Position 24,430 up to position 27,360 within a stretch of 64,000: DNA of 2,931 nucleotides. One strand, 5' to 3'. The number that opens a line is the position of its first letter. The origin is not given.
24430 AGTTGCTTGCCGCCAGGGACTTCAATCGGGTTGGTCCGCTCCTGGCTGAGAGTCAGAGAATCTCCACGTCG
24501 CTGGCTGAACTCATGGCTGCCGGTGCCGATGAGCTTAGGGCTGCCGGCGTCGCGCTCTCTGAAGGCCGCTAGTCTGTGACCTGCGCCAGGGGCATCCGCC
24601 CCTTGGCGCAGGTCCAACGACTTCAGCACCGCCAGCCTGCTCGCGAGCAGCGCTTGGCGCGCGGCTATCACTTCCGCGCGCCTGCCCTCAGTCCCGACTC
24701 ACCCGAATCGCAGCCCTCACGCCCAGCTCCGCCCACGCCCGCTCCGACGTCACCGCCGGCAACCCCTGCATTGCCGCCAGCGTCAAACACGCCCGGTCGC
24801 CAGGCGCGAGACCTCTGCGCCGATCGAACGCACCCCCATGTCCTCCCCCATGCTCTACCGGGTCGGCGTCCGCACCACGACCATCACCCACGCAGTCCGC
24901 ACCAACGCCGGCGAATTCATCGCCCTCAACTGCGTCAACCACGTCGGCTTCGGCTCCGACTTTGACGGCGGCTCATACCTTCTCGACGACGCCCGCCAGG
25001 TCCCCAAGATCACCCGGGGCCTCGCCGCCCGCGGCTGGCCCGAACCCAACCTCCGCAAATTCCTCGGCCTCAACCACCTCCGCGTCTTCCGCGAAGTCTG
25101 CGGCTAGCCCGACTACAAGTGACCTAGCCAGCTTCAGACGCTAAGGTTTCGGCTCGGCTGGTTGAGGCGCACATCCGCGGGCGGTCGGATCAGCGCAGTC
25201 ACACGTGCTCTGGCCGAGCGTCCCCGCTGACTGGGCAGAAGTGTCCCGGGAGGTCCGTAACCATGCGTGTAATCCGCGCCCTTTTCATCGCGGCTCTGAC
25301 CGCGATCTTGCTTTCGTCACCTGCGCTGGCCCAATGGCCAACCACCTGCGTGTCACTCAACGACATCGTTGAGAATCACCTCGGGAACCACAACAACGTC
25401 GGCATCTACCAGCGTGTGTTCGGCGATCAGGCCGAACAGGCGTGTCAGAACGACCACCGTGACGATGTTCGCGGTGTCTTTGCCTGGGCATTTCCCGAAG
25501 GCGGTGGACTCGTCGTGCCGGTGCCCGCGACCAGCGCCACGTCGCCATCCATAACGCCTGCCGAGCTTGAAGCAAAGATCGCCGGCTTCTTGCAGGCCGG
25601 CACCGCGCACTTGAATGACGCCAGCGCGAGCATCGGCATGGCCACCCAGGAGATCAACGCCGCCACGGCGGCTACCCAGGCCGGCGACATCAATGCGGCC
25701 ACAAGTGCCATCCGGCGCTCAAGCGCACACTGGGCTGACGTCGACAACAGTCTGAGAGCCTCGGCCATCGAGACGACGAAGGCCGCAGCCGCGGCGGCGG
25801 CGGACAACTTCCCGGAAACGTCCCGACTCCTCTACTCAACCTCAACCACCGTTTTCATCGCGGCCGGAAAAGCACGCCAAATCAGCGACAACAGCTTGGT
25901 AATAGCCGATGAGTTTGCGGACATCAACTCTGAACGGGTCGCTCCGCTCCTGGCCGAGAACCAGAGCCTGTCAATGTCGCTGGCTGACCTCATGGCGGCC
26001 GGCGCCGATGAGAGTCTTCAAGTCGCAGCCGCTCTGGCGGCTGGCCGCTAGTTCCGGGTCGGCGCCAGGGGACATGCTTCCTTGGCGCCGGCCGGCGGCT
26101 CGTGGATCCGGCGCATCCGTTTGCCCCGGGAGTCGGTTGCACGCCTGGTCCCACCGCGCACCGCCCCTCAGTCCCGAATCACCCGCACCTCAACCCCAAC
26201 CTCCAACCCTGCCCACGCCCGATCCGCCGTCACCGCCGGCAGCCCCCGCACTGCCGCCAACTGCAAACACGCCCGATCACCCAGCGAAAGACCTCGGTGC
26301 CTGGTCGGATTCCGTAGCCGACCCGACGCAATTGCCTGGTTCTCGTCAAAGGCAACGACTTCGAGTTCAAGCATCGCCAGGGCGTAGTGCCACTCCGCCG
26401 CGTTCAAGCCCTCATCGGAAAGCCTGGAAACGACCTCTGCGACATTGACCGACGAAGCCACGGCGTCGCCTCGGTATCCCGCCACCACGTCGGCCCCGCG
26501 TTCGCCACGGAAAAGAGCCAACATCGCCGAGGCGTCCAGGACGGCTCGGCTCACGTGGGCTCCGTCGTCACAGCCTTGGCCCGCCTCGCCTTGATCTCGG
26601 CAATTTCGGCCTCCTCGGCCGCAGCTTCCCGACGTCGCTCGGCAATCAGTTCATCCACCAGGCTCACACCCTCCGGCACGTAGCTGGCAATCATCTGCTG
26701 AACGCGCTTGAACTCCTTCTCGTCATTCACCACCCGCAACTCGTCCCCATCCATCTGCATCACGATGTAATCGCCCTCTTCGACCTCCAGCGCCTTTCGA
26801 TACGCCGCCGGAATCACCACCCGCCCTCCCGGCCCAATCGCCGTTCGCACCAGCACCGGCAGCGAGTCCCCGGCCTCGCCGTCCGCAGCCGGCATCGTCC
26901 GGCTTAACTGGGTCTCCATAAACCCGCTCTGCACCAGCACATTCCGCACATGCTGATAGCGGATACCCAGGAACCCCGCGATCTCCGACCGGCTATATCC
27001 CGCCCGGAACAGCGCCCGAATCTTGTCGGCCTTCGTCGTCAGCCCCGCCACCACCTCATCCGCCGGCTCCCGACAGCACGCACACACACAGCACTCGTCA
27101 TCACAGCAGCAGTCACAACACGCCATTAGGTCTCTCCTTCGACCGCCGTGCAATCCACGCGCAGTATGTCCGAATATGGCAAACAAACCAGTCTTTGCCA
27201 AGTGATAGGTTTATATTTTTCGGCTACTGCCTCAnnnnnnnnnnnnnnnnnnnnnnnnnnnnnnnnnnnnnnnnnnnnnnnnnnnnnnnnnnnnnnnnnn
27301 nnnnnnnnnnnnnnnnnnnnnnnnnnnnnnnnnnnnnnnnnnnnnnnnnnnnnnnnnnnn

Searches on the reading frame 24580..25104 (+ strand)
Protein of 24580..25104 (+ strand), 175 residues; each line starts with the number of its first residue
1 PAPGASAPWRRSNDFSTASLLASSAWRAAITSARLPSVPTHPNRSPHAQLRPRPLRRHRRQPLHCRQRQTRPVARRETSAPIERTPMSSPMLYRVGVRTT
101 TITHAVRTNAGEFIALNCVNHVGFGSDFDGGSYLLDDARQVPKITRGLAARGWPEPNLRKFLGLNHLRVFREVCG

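Call 20: search_protein_families(library=pfam, proteins=[window:24580-25104:+], max_evalue=0.00001)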
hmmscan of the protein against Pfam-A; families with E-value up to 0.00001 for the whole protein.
window:24580-25104:+ (175 aa): 1 family
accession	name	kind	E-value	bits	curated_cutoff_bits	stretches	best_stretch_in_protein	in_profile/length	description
PF01244.27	Peptidase_M19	-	7.2e-13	48.8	26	1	119-172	263-319/319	Membrane dipeptidase (Peptidase family M19)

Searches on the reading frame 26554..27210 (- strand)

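Call 20: search_protein_families(library=pfam, proteins=[window:26554-27210:-], max_evalue=0.00001)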
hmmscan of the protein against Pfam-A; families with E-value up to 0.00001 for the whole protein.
window:26554-27210:- (219 aa): 1 family
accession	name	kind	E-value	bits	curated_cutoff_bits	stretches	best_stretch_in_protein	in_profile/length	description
PF04014.23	MazE_antitoxin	-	2.6e-06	27.7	24.7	1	129-160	8-40/48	Antidote-toxin recognition MazE, bacterial antitoxin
